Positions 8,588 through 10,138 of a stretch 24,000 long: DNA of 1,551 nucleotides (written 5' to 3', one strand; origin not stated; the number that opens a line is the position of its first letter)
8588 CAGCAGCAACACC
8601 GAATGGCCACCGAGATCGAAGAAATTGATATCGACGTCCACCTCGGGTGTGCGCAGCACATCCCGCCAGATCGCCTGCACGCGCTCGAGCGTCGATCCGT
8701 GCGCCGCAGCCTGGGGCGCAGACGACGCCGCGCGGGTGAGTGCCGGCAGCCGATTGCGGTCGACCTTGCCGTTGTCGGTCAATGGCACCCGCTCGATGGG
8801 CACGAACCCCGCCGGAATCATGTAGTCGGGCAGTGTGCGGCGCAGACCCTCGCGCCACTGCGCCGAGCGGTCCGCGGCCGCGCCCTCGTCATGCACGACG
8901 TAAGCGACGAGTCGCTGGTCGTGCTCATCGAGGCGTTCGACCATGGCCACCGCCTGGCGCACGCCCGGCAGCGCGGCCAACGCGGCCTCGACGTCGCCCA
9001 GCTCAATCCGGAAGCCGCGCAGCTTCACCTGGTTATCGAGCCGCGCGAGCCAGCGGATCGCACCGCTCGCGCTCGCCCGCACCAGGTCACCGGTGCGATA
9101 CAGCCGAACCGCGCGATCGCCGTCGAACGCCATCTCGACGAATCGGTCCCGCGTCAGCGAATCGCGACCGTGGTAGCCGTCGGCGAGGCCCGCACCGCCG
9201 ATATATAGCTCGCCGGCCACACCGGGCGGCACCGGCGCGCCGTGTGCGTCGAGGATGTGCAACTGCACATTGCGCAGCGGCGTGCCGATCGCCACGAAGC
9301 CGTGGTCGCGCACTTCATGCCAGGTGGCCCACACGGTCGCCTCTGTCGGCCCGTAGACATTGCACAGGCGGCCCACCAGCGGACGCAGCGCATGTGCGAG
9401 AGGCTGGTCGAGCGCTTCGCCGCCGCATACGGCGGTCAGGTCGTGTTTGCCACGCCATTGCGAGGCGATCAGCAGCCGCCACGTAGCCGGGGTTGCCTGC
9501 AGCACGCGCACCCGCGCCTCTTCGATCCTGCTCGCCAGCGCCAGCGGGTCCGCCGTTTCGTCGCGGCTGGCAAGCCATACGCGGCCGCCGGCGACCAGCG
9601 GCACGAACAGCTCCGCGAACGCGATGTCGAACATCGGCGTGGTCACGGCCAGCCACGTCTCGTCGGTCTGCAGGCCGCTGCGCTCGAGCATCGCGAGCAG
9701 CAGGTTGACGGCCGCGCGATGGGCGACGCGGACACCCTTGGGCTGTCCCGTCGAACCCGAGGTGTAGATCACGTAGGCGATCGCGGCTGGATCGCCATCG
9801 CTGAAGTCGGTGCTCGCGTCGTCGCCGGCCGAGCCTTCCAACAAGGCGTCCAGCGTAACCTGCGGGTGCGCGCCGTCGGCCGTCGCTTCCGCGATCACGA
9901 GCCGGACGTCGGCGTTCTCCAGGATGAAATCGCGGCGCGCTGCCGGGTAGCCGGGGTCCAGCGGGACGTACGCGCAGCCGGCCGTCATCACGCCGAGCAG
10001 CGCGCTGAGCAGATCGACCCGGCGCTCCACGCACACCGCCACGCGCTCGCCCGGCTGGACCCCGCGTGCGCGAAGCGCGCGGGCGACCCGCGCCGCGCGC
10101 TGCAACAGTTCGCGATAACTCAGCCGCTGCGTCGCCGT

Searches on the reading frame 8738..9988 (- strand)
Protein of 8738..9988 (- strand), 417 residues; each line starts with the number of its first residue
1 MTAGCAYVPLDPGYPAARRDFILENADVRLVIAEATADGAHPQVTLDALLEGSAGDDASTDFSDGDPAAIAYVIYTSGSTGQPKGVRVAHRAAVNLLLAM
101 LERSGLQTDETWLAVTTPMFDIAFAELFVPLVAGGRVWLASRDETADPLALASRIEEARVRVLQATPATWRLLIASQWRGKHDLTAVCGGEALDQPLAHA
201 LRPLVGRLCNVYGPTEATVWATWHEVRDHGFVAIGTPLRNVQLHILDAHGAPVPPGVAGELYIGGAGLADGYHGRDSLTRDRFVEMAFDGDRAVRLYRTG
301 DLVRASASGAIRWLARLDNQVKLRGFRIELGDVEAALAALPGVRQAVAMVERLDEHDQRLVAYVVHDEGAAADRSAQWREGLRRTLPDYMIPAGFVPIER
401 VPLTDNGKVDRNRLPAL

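Call 52: search_solved_structures(query=window:8738-9988:-, max_evalue=1e-40, show_alignments=0)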
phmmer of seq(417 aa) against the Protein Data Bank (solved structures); distinct sequences matched with E-value up to 1e-40: 52.
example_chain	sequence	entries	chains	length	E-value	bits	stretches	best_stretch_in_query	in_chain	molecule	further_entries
6mfy_A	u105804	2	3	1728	1.3e-124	419.6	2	2-415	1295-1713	Linear gramicidin synthase subunit A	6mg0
9be3_A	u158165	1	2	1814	1.6e-124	419.4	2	2-415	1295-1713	Linear gramicidin synthase subunit A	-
9be4_A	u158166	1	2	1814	1.6e-124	419.4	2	2-415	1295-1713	Linear gramicidin synthase subunit A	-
6mfz_A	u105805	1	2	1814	1.6e-124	419.4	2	2-415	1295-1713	Linear gramicidin synthase subunit A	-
9meh_A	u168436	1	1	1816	1.6e-124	419.4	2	2-415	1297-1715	Linear gramicidin synthase subunit A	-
8xjz_C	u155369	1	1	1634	3e-111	375.6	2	2-416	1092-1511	Peptide synthetase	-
4zxh_A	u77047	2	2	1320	5.8e-99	335.2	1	2-415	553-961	ABBFA_003403 | Tyrocidine synthetase 3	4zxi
5u89_A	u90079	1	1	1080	3.6e-92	312.8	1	3-416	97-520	Amino acid adenylation domain protein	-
6p1j_A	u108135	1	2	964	4e-85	289.6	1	2-413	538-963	Txo2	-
8www_A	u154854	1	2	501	1.5e-81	277.8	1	2-416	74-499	Carrier domain-containing protein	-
8jbr_A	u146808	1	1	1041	5.6e-77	262.7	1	2-415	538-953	McyA protein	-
6ea3_B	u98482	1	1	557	2.7e-69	237.4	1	2-415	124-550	adenylation domain of Fuscachelin synthetase component H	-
5ja1_A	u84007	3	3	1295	1.6e-68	234.9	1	2-415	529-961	Enterobactin synthase component F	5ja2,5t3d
8hlk_A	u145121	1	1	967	2.3e-66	227.8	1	2-416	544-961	Microcystin synthetase B (Fragment)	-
4gr5_A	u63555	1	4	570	1.1e-65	225.5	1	2-414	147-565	Non-ribosomal peptide synthetase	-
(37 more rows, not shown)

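Call 53: search_solved_structures(query=window:8738-9784:-, max_evalue=1e-90, show_alignments=1)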
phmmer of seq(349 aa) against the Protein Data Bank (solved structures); distinct sequences matched with E-value up to 1e-90: 7.
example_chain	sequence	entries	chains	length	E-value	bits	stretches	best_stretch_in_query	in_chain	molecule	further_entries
6mfy_A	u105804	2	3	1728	1.9e-109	369.3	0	2-347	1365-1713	Linear gramicidin synthase subunit A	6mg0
9be3_A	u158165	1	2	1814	2.2e-109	369.1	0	2-347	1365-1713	Linear gramicidin synthase subunit A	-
9be4_A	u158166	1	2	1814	2.2e-109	369.1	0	2-347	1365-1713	Linear gramicidin synthase subunit A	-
6mfz_A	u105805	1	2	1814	2.2e-109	369.1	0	2-347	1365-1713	Linear gramicidin synthase subunit A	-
9meh_A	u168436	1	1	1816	2.2e-109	369.1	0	2-347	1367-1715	Linear gramicidin synthase subunit A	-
8xjz_C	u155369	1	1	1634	1.3e-105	356.7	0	3-348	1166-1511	Peptide synthetase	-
4zxh_A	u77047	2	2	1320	8.1e-91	308.1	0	2-347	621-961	ABBFA_003403 | Tyrocidine synthetase 3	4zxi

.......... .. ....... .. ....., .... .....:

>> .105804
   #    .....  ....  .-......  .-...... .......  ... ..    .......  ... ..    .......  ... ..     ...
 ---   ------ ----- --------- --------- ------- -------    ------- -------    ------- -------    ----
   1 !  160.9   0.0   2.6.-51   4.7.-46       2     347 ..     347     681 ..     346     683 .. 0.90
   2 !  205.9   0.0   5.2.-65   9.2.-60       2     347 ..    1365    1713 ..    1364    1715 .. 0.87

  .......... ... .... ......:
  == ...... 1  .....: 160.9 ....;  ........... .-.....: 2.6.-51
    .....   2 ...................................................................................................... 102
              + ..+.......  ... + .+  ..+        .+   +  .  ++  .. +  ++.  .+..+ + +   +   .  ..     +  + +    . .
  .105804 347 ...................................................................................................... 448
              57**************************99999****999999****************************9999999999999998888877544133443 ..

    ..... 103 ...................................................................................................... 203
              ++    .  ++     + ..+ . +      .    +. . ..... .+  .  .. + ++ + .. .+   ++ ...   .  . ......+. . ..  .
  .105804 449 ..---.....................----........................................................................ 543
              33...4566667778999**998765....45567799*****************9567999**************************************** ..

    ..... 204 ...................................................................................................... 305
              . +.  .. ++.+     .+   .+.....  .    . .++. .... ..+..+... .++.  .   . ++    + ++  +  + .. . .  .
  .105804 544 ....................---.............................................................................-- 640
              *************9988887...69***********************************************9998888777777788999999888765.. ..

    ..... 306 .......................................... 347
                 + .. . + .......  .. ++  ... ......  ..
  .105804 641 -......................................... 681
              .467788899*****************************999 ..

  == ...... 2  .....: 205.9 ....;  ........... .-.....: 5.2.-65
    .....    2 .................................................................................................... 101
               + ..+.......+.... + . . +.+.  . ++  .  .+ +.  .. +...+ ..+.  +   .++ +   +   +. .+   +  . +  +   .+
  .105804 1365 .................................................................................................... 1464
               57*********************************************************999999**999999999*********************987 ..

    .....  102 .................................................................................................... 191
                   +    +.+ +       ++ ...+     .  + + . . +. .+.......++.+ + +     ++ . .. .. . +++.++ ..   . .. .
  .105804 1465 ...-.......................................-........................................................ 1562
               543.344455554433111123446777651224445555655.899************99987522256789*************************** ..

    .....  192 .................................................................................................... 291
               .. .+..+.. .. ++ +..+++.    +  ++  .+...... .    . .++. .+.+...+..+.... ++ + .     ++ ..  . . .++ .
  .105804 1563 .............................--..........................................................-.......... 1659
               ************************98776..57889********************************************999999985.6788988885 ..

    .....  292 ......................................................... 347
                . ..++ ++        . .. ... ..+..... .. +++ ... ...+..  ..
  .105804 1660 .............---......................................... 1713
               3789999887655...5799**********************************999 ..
